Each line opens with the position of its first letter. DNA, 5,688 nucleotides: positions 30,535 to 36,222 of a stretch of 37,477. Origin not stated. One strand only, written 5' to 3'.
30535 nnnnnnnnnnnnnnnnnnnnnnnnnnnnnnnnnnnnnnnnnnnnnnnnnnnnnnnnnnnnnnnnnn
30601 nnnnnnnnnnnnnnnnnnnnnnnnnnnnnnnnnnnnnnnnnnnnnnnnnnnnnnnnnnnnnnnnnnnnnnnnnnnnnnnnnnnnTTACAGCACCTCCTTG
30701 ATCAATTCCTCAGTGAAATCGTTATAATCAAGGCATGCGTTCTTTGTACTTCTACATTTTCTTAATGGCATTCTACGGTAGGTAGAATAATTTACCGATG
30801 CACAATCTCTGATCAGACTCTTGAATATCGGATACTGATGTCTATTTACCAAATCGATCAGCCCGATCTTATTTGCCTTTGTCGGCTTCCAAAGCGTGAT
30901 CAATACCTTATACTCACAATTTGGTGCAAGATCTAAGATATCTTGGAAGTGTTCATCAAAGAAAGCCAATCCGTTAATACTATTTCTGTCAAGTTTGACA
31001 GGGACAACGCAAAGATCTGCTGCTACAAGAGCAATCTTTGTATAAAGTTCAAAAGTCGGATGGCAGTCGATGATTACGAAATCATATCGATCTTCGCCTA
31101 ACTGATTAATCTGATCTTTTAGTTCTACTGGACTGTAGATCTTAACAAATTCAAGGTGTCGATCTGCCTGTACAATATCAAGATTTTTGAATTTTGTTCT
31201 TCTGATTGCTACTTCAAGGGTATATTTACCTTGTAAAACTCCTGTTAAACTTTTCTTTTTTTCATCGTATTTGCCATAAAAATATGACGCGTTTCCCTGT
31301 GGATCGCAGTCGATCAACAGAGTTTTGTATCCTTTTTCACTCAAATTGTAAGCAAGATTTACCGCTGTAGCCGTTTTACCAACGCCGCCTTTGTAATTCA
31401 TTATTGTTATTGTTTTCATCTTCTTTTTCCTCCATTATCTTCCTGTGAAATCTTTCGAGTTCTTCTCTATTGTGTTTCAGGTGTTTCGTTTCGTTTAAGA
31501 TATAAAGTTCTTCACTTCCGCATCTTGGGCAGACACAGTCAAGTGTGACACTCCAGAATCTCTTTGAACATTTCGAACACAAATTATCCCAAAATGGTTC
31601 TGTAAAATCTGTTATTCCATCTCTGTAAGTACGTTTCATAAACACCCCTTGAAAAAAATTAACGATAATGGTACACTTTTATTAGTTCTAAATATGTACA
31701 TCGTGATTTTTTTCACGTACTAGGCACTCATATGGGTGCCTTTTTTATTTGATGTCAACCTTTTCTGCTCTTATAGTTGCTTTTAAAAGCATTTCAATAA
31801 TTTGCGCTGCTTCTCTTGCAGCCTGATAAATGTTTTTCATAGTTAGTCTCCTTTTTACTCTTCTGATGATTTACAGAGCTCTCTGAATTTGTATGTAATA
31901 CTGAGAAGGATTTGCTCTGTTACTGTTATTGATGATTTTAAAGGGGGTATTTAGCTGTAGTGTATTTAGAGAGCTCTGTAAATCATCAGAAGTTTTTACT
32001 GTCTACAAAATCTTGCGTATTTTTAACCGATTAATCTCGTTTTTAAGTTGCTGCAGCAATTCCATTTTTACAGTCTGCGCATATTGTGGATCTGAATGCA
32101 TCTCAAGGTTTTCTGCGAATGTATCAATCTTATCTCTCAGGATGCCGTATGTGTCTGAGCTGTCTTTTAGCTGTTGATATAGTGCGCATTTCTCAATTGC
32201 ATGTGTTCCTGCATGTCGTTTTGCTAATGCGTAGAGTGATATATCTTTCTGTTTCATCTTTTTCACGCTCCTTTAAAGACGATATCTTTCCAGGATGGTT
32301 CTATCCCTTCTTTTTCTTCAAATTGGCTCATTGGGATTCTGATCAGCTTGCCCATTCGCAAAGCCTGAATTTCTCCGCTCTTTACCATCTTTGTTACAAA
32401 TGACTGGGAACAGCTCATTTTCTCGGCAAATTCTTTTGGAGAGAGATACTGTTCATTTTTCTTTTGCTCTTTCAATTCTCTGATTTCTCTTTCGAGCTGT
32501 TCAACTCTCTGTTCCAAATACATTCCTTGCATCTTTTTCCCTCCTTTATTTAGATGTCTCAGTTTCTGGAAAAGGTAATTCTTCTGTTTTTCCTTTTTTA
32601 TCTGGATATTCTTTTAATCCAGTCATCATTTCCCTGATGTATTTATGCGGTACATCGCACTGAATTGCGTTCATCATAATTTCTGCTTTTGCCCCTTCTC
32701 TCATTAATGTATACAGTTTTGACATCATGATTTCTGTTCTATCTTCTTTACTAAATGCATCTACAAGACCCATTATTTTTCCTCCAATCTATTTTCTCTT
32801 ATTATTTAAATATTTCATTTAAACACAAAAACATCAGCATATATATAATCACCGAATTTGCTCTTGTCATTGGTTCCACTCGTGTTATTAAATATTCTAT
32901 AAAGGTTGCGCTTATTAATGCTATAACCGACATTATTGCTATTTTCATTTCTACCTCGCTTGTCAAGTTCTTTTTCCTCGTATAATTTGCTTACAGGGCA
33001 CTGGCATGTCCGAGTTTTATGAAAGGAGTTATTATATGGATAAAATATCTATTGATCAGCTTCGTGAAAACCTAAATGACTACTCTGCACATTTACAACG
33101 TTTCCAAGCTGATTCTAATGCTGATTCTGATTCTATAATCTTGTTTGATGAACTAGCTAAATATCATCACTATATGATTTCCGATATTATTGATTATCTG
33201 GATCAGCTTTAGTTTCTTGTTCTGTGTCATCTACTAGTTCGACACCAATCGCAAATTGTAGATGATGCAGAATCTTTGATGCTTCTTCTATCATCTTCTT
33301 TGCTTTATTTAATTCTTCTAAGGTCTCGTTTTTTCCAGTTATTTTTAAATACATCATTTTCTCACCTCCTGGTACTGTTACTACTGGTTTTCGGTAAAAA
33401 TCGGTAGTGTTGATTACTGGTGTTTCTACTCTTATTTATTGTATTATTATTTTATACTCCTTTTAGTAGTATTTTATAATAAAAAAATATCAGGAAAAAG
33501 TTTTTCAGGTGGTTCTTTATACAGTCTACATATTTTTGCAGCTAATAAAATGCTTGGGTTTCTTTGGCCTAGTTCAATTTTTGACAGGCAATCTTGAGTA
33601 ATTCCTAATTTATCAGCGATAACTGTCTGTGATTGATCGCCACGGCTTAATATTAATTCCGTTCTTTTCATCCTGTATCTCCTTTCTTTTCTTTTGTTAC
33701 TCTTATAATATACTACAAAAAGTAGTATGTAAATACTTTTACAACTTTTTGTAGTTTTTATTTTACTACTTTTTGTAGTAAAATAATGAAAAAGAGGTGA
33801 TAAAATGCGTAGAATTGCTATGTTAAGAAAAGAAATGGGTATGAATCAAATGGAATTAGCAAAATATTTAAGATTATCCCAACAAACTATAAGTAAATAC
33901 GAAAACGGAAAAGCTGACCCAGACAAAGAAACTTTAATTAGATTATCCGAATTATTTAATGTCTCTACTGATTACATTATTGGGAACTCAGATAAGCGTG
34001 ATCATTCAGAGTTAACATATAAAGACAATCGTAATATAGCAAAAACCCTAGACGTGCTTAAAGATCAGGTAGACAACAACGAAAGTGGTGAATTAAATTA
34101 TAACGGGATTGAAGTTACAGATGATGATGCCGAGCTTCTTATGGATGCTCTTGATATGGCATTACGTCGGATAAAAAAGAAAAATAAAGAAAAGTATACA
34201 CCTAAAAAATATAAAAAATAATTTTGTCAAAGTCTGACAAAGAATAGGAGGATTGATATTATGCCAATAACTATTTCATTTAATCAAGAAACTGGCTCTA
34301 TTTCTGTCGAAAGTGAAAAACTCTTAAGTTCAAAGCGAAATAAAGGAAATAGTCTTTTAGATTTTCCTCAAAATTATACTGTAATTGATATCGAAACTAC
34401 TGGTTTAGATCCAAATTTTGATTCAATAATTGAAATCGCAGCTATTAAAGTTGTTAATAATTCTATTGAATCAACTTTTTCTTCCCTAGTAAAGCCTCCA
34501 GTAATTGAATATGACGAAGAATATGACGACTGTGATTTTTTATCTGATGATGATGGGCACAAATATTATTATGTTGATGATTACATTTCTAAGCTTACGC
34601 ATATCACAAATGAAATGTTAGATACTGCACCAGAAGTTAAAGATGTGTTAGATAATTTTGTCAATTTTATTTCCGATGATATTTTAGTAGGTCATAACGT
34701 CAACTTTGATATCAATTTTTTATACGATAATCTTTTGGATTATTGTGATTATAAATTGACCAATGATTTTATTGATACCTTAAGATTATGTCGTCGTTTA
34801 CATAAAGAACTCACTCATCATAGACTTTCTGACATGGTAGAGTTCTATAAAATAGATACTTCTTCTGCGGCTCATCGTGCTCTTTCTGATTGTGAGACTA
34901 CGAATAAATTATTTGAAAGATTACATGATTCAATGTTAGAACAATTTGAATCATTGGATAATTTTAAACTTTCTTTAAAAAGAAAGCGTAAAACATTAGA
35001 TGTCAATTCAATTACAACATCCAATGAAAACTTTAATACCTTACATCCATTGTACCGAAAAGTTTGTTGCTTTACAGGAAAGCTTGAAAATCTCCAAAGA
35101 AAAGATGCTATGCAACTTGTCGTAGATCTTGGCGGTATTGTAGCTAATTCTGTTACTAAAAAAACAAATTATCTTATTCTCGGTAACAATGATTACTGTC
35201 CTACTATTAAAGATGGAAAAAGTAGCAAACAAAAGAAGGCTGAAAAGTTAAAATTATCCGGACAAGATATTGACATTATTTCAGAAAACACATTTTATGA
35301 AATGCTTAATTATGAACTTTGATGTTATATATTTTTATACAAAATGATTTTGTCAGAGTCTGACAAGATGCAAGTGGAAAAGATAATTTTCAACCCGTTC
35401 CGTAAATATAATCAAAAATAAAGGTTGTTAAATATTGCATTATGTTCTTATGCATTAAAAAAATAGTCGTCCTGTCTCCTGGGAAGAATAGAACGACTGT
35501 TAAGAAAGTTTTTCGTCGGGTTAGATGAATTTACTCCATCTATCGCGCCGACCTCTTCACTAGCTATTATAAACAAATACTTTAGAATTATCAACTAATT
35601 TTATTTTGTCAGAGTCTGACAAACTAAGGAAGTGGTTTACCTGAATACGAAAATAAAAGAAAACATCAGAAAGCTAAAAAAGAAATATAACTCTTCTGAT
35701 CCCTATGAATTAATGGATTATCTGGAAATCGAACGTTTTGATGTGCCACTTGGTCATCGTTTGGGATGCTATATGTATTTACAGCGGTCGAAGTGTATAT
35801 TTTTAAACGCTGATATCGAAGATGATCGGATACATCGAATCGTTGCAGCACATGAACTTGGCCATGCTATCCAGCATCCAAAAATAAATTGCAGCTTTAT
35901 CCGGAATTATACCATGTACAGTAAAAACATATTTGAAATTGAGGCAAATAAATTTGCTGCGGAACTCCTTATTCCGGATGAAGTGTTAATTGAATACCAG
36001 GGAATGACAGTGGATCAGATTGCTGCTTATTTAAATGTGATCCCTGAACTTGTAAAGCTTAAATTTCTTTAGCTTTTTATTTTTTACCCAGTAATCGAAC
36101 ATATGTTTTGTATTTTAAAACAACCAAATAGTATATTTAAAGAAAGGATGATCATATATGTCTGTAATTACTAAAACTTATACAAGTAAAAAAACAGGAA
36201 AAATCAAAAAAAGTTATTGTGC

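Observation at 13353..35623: Six copies of a 19-bp palindrome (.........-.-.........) dispersed at module boundaries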

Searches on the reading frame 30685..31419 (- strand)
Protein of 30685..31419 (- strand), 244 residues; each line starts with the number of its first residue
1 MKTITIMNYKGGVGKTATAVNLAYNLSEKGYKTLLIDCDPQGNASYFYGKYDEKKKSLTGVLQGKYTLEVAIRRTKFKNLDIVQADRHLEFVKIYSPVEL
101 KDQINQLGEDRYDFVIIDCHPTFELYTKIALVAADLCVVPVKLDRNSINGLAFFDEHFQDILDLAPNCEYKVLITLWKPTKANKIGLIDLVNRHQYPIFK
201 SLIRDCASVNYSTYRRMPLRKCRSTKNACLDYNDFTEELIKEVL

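Call 26: search_protein_families(library=phrogs, proteins=[window:30685-31419:-], max_evalue=0.001)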
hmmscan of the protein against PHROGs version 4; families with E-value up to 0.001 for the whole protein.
window:30685-31419:- (244 aa): 2 families
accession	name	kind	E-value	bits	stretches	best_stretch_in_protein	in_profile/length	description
phrog_164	-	DNA, RNA and nucleotide metabolism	3.3e-55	189.1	1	1-242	224-472/500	ParA-like partition protein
phrog_19408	-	unknown function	0.00081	18.8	0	12-124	537-648/721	-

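Call 28: search_protein_families(library=pfam, proteins=[window:30685-31419:-], max_evalue=0.01)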
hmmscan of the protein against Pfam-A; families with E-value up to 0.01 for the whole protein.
window:30685-31419:- (244 aa): 9 families
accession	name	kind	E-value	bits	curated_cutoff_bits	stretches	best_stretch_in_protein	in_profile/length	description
PF13614.12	AAA_31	-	2.7e-39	135.4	27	1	1-161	1-167/177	AAA domain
PF01656.29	CbiA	-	2.9e-17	63.2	25.4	1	4-205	1-111/125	CobQ/CobB/MinD/ParA nucleotide binding domain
PF02374.21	ArsA_ATPase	-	1.6e-09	37.9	24.3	1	5-50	4-49/305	Anion-transporting ATPase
PF09140.17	MipZ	-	1.5e-08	34.7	20.7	1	3-141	2-129/262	ATPase MipZ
PF10609.15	ParA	-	2.6e-08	34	27.1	1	2-43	4-45/246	NUBPL iron-transfer P-loop NTPase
PF00142.24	Fer4_NifH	-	2.9e-06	27.4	25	1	9-45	7-43/271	4Fe-4S iron sulfur cluster binding proteins, NifH/frxC family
PF06564.18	CBP_BcsQ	-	8.4e-06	25.9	21.3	1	1-41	1-41/234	Cellulose biosynthesis protein BcsQ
PF07015.17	VirC1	-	0.0022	17.8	24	0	1-40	1-40/231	VirC1 protein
PF00448.28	SRP54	-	0.0045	17.1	22.7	0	11-40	10-39/196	SRP54-type protein, GTPase domain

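Call 31: search_protein_families(library=ncbifam, proteins=[window:30685-31419:-], max_evalue=0.01)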
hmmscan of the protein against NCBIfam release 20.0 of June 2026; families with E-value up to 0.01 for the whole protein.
window:30685-31419:- (244 aa): 33 families (the best 25 are shown)
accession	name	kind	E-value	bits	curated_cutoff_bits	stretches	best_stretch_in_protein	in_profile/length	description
NF041546.1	ParA_partition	equivalog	1e-23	84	180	2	3-83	1-80/203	ParA family partition ATPase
TIGR03453.1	partition_RepA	equivalog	8.6e-21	74.2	348.45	1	2-165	105-292/387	plasmid partitioning protein RepA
TIGR01007.1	eps_fam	subfamily_domain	7e-17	61.6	108.05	1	1-122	17-138/204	polysaccharide biosynthesis tyrosine autokinase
TIGR01969.1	minD_arch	subfamily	7.7e-17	61.3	201.75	1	3-141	2-138/251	cell division ATPase MinD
TIGR03371.1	cellulose_yhjQ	equivalog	7.7e-16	58.3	157.85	1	1-236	1-238/246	cellulose biosynthesis protein BcsQ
TIGR01968.1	minD_bact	equivalog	2.9e-14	53.1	212.9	1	2-148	2-148/261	septum site-determining protein MinD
NF010443.0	PRK13869.1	subfamily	5.4e-13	48.5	446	1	2-162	122-302/405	plasmid-partitioning protein RepA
NF041283.1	PrgP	equivalog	8.5e-12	45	400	1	3-150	4-162/297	ParA superfamily DNA segregation protein PrgP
NF010259.0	PRK13705.1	equivalog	4.1e-11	42.5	725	1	4-161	109-284/388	plasmid-partitioning protein SopA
NF047398.1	AAA_KGGVGR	domain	3.3e-09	37.4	90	1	1-39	2-40/190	KGGVGR-motif variant AAA ATPase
NF008079.0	PRK10818.1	equivalog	7e-09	35.4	508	1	3-143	4-145/270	septum site-determining protein MinD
TIGR00345.1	GET3_arsA_TRC40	subfamily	2.7e-08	33.7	135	1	8-49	3-44/299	TRC40/GET3/ArsA family transport-energizing ATPase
NF041136.1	MrpORP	equivalog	3.6e-08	33.1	450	1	2-42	6-46/365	iron-sulfur cluster carrier protein MrpORP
NF008568.0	PRK11519.1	equivalog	7.7e-08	31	1068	1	11-133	536-656/720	tyrosine-protein kinase Wzc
TIGR03018.1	pepcterm_TyrKin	hypoth_equivalog_domain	8.4e-08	31.8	230.65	1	4-128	38-165/207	XrtA-associated tyrosine autokinase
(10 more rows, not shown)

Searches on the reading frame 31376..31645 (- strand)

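Call 26: search_protein_families(library=phrogs, proteins=[window:31376-31645:-], max_evalue=0.001)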
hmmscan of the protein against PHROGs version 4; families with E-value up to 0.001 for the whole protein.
window:31376-31645:- (89 aa): 0 families

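Call 28: search_protein_families(library=pfam, proteins=[window:31376-31645:-], max_evalue=0.01)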
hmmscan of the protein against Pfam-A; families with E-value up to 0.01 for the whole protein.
window:31376-31645:- (89 aa): 2 families
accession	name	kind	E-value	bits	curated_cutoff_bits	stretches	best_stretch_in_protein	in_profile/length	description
PF09538.15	FYDLN_acid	-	0.0029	18.7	23.9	1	22-83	11-71/105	Protein of unknown function (FYDLN_acid)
PF01155.25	HypA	-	0.0091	16.5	28.9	0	22-51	72-101/112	Hydrogenase/urease nickel incorporation, metallochaperone, hypA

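Call 31: search_protein_families(library=ncbifam, proteins=[window:31376-31645:-], max_evalue=0.01)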
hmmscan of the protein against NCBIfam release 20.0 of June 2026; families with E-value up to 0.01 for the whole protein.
window:31376-31645:- (89 aa): 1 family
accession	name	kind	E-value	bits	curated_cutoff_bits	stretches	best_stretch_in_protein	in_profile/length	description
NF009146.0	PRK12496.1-3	equivalog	6.5e-05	22.7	268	1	5-53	109-155/162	hypothetical protein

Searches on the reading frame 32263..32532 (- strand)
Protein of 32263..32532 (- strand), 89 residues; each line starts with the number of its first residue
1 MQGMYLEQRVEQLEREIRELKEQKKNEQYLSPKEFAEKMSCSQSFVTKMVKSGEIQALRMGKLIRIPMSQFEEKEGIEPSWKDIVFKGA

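Call 6: search_protein_families(library=pfam, proteins=[window:32263-32532:-], max_evalue=0.01)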
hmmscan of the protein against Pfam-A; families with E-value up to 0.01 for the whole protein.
window:32263-32532:- (89 aa): 1 family
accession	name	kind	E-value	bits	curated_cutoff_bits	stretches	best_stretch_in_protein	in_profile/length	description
PF12728.13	HTH_17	-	3.4e-07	30.9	27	1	29-73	1-45/51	Helix-turn-helix domain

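Call 7: search_protein_families(library=phrogs, proteins=[window:32263-32532:-], max_evalue=0.001)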
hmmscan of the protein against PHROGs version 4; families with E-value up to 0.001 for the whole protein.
window:32263-32532:- (89 aa): 2 families
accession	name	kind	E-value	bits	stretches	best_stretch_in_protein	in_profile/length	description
phrog_575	-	integration and excision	6e-05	24.1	1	26-62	10-46/71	Cox-like excisionase and repressor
phrog_66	-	integration and excision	8.4e-05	23.4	1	15-73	79-138/412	excisionase and transcriptional regulator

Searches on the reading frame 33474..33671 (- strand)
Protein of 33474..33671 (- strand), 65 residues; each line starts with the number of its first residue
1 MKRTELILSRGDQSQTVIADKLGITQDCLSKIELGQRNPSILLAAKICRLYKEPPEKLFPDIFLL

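Call 6: search_protein_families(library=pfam, proteins=[window:33474-33671:-], max_evalue=0.01)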
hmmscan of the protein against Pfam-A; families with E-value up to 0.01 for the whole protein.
window:33474-33671:- (65 aa): 3 families
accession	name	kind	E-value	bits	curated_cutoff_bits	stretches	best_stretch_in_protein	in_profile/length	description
PF01381.28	HTH_3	-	1e-08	35.5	23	1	14-58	11-55/55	Helix-turn-helix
PF12844.13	HTH_19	-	2.4e-05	24.6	30.2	1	15-59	15-59/64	Helix-turn-helix domain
PF13560.12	HTH_31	-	2.6e-05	24.9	27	1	13-56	15-59/64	Helix-turn-helix domain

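Call 7: search_protein_families(library=phrogs, proteins=[window:33474-33671:-], max_evalue=0.001)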
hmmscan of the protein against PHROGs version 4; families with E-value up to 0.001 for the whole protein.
window:33474-33671:- (65 aa): 6 families
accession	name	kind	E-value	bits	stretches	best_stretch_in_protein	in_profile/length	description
phrog_6831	-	transcription regulation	6.6e-06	27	1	14-53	20-60/68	transcriptional regulator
phrog_8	-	transcription regulation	1.8e-05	25.3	1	8-60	167-217/346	transcriptional regulator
phrog_7241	-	transcription regulation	2.6e-05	25.2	1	14-58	76-120/122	transcriptional regulator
phrog_1373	-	transcription regulation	0.00067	20.7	1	14-55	78-119/166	transcriptional regulator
phrog_2439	-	transcription regulation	0.00086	19.3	1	13-58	21-66/367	transcriptional regulator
phrog_638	-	transcription regulation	0.00096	20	0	13-57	18-62/145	transcriptional regulator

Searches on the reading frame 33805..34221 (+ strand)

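Call 6: search_protein_families(library=pfam, proteins=[window:33805-34221:+], max_evalue=0.01)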
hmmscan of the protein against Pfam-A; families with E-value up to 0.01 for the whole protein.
window:33805-34221:+ (138 aa): 5 families
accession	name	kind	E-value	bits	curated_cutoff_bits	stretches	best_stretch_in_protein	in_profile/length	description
PF01381.28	HTH_3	-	1.1e-18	67.4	23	1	4-58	1-55/55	Helix-turn-helix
PF12844.13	HTH_19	-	3e-13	49.9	30.2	1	2-59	2-59/64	Helix-turn-helix domain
PF13560.12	HTH_31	-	4.4e-09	37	27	1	2-55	4-58/64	Helix-turn-helix domain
PF13443.12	HTH_26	-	2.8e-06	27.9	22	1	3-54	1-53/63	Cro/C1-type HTH DNA-binding domain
PF15731.11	MqsA_antitoxin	-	0.0012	19.4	30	1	3-51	73-120/131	Antitoxin component of bacterial toxin-antitoxin system, MqsA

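Call 7: search_protein_families(library=phrogs, proteins=[window:33805-34221:+], max_evalue=0.001)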
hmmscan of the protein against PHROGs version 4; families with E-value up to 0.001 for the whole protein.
window:33805-34221:+ (138 aa): 26 families (the best 25 are shown)
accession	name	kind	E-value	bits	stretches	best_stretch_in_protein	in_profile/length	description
phrog_8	-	transcription regulation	2.2e-22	80.9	1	2-116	79-208/346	transcriptional regulator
phrog_3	-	transcription regulation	2.4e-15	58.3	1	2-101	91-194/430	transcriptional repressor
phrog_2967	-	transcription regulation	1.3e-13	52.1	1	2-91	13-96/225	transcriptional regulator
phrog_2439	-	transcription regulation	7e-13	49.2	1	3-81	11-89/367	transcriptional regulator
phrog_4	-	transcription regulation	1.2e-11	45.3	1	3-83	140-215/400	transcriptional repressor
phrog_2328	-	transcription regulation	1.9e-11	44.8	1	2-58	18-74/128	transcriptional repressor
phrog_5823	-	transcription regulation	4.4e-09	37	1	3-67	10-75/404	transcriptional regulator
phrog_34939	-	unknown function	5.9e-09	36.9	1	2-67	12-78/280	-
phrog_1373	-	transcription regulation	1.7e-08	35.6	1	5-72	69-136/166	transcriptional regulator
phrog_2104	-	unknown function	5.2e-08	34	1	3-47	43-87/103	-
phrog_3037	-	transcription regulation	7.6e-08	33.4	1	2-116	29-123/189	transcriptional repressor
phrog_4836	-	transcription regulation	1.1e-07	32.6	1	3-93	79-168/194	CII-like regulator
phrog_7396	-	unknown function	1.4e-07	32.4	1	3-73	19-91/227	-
phrog_1994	-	DNA, RNA and nucleotide metabolism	3.8e-07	31.2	1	1-75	1-75/170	DNA binding protein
phrog_7241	-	transcription regulation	3.9e-07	31.1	1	4-58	66-120/122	transcriptional regulator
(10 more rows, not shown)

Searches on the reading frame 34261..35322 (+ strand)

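Call 6: search_protein_families(library=pfam, proteins=[window:34261-35322:+], max_evalue=0.01)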
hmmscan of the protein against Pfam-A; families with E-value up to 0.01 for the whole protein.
window:34261-35322:+ (353 aa): 7 families
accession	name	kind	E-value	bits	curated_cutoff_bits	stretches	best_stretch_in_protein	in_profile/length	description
PF00929.31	RNase_T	-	1e-34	120.9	24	1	41-218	2-164/164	Exonuclease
PF00533.33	BRCT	-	3e-09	37.4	21.3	1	266-331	8-65/78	BRCA1 C Terminus (BRCT) domain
PF16473.11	Rv2179c-like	-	4.7e-05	23.6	27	1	39-219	2-174/177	3'-5' exoribonuclease Rv2179c-like domain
PF21762.3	DEDDh_C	-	0.00012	22.8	27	1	141-209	109-176/188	DNA polymerase III subunit epsilon-like, C-terminal domain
PF13482.12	RNase_H_2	-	0.00044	20.7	22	0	42-71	3-32/165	RNase_H superfamily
PF12738.14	PTCB-BRCT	-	0.0028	18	22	1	269-331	3-55/63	twin BRCT domain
PF13455.12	MUG113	-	0.0035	18.3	22.3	1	162-202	28-65/73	Meiotically up-regulated gene 113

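Call 7: search_protein_families(library=phrogs, proteins=[window:34261-35322:+], max_evalue=0.001)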
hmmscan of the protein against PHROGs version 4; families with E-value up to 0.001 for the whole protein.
window:34261-35322:+ (353 aa): 7 families
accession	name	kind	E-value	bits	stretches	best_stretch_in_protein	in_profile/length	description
phrog_192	-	DNA, RNA and nucleotide metabolism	6.4e-54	184.8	1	22-349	91-364/397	DNA polymerase exonuclease subunit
phrog_14632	-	DNA, RNA and nucleotide metabolism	9e-34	117.8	2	107-218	130-239/380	DNA polymerase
phrog_2561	-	DNA, RNA and nucleotide metabolism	1.9e-14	55.2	1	207-350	31-161/167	DNA ligase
phrog_3869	-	DNA, RNA and nucleotide metabolism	2.4e-11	43.9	1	231-350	549-654/656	NAD-dependent DNA ligase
phrog_17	-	DNA, RNA and nucleotide metabolism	2.7e-11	43.2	1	35-228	668-831/1445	DNA polymerase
phrog_3989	-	unknown function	7.3e-11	42.9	1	230-349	177-292/296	-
phrog_3498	-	DNA, RNA and nucleotide metabolism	2.6e-10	41.5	1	229-350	153-254/256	NAD-dependent DNA ligase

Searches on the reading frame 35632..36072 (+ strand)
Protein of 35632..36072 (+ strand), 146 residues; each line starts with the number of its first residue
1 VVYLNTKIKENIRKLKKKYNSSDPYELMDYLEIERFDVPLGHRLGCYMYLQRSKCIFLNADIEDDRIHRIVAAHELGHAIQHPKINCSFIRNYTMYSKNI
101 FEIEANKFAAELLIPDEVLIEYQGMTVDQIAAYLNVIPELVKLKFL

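Call 6: search_protein_families(library=pfam, proteins=[window:35632-36072:+], max_evalue=0.01)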
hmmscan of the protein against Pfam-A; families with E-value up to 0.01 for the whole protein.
window:35632-36072:+ (146 aa): 3 families
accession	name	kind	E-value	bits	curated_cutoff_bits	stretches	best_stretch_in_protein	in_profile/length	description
PF06114.19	Peptidase_M78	-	1.4e-17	64.1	22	1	49-143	22-120/123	IrrE N-terminal-like domain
PF20573.4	DUF6782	-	0.00033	20.4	27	1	48-111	71-134/241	Putative metallopeptidase family (DUF6782)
PF04298.18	Zn_peptidase_2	-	0.0026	17.8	27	1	71-85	90-104/218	Putative neutral zinc metallopeptidase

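Call 7: search_protein_families(library=phrogs, proteins=[window:35632-36072:+], max_evalue=0.001)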
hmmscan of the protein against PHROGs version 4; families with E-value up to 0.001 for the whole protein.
window:35632-36072:+ (146 aa): 5 families
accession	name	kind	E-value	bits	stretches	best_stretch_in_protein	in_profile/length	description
phrog_87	-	other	5.1e-23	83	1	3-141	16-157/227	metallo-protease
phrog_2439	-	transcription regulation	9.4e-12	45.5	1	46-122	175-248/367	transcriptional regulator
phrog_1914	-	unknown function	1e-11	46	1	55-136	82-165/222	-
phrog_19315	-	unknown function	1.3e-09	38.6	1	45-137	70-168/348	-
phrog_1516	-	unknown function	7.6e-06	26.7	1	41-122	61-148/227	-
